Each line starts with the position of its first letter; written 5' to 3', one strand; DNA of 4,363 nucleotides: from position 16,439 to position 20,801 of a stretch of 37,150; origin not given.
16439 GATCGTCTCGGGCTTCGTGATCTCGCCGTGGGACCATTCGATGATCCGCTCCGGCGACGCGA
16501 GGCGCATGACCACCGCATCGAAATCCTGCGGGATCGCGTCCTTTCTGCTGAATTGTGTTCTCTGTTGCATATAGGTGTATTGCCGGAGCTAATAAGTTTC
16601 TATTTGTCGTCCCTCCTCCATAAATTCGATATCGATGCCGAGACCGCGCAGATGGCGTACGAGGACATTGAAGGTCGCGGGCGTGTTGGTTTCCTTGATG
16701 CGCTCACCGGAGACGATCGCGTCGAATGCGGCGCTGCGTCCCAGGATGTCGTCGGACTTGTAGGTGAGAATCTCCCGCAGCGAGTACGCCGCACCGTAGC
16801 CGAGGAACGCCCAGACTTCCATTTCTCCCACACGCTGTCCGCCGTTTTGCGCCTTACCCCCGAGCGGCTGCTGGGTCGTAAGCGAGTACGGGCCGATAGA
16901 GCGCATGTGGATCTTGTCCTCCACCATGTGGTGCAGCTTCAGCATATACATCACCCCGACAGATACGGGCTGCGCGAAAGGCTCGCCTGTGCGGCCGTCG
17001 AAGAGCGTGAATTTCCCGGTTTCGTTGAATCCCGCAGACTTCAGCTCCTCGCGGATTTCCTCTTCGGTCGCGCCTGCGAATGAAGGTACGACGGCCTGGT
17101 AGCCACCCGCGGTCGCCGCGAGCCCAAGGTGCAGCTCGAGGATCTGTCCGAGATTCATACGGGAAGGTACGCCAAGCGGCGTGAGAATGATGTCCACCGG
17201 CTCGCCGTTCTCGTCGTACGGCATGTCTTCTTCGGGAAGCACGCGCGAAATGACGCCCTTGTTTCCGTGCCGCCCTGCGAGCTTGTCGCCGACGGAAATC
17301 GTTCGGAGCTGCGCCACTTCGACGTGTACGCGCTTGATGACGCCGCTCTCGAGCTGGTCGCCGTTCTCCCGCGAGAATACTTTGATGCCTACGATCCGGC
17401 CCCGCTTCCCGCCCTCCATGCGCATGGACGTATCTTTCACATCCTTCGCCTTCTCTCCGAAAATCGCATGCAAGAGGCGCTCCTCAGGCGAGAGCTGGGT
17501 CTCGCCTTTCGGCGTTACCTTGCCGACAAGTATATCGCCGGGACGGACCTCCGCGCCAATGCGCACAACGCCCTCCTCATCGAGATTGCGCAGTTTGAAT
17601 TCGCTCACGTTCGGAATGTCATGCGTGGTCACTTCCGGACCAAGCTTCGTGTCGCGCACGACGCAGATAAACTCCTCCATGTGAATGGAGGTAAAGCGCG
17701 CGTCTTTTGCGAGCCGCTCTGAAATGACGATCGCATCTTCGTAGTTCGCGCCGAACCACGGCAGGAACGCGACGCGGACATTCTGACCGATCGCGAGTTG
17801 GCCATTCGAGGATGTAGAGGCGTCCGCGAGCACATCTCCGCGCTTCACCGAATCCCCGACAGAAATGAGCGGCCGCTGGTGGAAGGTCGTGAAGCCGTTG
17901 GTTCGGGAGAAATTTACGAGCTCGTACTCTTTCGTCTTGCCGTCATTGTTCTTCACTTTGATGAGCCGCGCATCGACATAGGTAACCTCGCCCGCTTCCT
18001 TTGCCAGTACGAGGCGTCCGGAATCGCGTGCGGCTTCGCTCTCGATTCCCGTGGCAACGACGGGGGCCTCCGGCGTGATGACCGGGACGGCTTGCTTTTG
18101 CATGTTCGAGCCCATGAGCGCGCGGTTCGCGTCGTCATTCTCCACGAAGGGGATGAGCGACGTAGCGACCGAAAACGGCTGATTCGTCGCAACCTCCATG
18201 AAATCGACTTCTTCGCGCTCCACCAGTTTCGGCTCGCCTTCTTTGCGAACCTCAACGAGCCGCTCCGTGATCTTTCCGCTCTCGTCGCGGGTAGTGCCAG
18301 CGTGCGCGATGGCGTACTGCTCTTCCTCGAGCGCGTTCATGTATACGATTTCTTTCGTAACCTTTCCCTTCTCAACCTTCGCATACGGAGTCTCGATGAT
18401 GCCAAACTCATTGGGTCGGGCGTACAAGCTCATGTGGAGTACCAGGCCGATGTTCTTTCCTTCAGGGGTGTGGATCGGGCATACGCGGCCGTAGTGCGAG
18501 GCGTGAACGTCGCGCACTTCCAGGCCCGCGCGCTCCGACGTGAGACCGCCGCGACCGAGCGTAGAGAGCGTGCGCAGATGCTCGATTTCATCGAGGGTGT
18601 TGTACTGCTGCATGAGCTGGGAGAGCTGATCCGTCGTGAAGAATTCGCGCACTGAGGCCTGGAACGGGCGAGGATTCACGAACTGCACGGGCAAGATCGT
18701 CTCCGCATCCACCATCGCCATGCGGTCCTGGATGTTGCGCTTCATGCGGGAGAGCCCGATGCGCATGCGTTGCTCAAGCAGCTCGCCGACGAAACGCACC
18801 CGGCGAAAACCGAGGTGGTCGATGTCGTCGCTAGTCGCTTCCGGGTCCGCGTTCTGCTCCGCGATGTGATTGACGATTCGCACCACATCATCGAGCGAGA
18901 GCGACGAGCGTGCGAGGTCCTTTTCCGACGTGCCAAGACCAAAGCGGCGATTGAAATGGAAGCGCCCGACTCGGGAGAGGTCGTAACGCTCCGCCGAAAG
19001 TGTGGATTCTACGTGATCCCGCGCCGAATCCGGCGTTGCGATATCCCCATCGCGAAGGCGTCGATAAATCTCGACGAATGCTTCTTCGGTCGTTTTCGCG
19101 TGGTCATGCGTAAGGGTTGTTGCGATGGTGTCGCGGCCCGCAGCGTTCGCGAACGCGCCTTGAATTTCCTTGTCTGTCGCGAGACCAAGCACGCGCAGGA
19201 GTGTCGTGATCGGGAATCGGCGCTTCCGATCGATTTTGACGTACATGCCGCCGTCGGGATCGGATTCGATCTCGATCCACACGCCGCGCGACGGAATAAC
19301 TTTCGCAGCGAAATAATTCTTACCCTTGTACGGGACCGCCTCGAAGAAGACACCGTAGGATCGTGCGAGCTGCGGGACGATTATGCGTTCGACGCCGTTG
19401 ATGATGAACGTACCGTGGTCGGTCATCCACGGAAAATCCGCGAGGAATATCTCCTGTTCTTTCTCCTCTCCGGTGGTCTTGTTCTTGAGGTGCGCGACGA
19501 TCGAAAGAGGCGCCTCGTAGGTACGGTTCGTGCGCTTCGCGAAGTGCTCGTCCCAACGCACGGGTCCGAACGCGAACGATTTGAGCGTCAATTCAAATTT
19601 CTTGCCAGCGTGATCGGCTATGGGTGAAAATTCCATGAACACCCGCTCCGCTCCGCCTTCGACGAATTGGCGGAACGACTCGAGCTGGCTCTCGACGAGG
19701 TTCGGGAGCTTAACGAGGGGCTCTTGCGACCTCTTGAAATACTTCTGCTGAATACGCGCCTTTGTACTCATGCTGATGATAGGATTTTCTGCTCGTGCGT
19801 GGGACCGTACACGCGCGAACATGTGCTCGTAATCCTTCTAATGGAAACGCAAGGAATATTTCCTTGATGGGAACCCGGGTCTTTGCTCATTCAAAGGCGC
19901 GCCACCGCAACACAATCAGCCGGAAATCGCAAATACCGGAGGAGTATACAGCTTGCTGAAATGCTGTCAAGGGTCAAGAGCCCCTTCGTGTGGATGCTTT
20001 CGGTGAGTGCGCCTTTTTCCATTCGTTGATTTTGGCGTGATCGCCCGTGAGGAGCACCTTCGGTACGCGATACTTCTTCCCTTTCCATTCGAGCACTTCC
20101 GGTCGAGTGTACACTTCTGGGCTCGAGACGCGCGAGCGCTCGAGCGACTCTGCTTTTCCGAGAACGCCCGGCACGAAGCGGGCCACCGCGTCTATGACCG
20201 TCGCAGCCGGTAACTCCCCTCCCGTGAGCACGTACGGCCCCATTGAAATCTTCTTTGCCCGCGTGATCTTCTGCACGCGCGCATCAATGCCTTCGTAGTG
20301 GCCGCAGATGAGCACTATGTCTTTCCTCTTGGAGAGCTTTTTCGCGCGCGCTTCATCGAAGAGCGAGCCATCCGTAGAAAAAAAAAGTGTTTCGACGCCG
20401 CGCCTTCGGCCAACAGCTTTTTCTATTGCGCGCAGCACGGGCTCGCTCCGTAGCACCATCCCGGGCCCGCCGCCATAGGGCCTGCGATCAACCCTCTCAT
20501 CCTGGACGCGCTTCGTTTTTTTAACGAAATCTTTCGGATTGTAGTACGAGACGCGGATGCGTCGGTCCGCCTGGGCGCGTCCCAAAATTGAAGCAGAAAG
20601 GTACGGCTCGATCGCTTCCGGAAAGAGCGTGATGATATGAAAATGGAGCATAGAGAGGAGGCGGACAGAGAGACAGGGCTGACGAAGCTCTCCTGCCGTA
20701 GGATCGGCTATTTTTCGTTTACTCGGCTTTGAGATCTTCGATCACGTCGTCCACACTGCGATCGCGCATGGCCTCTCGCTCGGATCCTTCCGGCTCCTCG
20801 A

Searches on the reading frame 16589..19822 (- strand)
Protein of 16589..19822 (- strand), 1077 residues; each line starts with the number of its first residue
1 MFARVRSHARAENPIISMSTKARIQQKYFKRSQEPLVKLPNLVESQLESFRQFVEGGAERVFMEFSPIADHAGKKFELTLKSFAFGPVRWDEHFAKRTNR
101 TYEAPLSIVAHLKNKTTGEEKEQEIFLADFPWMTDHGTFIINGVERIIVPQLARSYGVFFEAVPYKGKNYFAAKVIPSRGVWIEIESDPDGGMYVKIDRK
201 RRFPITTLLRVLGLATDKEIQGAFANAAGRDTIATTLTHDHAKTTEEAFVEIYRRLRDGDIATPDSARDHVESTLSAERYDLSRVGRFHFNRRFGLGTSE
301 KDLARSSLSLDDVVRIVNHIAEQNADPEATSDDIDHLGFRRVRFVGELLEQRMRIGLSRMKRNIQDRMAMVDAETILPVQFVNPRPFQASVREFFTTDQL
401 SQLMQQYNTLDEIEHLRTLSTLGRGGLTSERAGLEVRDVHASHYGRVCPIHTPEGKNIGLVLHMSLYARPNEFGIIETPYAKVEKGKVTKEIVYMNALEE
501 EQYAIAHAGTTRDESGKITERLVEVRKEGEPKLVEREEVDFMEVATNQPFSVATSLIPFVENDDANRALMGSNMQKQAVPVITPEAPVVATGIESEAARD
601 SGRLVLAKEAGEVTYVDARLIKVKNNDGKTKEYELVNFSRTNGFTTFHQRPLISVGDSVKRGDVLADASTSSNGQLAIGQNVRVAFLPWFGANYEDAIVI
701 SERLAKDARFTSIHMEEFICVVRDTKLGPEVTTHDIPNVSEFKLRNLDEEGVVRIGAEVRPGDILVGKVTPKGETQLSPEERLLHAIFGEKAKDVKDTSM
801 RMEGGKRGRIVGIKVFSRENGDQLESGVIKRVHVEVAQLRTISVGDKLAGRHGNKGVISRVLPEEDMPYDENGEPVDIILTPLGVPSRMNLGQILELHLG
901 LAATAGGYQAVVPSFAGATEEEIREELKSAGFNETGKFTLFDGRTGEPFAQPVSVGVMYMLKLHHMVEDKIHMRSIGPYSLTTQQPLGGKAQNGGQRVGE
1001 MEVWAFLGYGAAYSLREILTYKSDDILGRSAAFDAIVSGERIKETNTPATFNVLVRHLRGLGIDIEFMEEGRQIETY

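Call 7: search_protein_families(library=pfam, proteins=[window:16589-19822:-], max_evalue=0.001)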
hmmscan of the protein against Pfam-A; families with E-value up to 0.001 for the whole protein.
window:16589-19822:- (1077 aa): 6 families
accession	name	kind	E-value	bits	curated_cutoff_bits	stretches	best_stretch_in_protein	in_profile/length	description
PF00562.33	RNA_pol_Rpb2_6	-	8.6e-123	410.6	23.4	1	607-992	2-373/373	RNA polymerase Rpb2, domain 6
PF04565.21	RNA_pol_Rpb2_3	-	1e-25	90.1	21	1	402-469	1-67/68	RNA polymerase Rpb2, domain 3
PF10385.14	RNA_pol_Rpb2_45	-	2.1e-20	72.9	28.2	1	480-545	1-66/66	RNA polymerase beta subunit external 1 domain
PF04560.25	RNA_pol_Rpb2_7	-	8.4e-20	71.4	32.1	1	994-1069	1-86/87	RNA polymerase Rpb2, domain 7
PF04561.19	RNA_pol_Rpb2_2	-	2e-18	67.2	21.7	1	173-343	22-190/190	RNA polymerase Rpb2, domain 2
PF04563.20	RNA_pol_Rpb2_1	-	1.1e-10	41.9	28.2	1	41-371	1-185/203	RNA polymerase beta subunit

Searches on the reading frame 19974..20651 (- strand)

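Call 44: search_protein_families(library=pfam, proteins=[window:19974-20651:-], max_evalue=0.001)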
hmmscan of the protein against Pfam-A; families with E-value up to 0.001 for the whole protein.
window:19974-20651:- (225 aa): 1 family
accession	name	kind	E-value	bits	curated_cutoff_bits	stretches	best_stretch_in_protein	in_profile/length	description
PF01746.26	tRNA_m1G_MT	-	9e-39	133.7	27.3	1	25-217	3-187/195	tRNA (Guanine-1)-methyltransferase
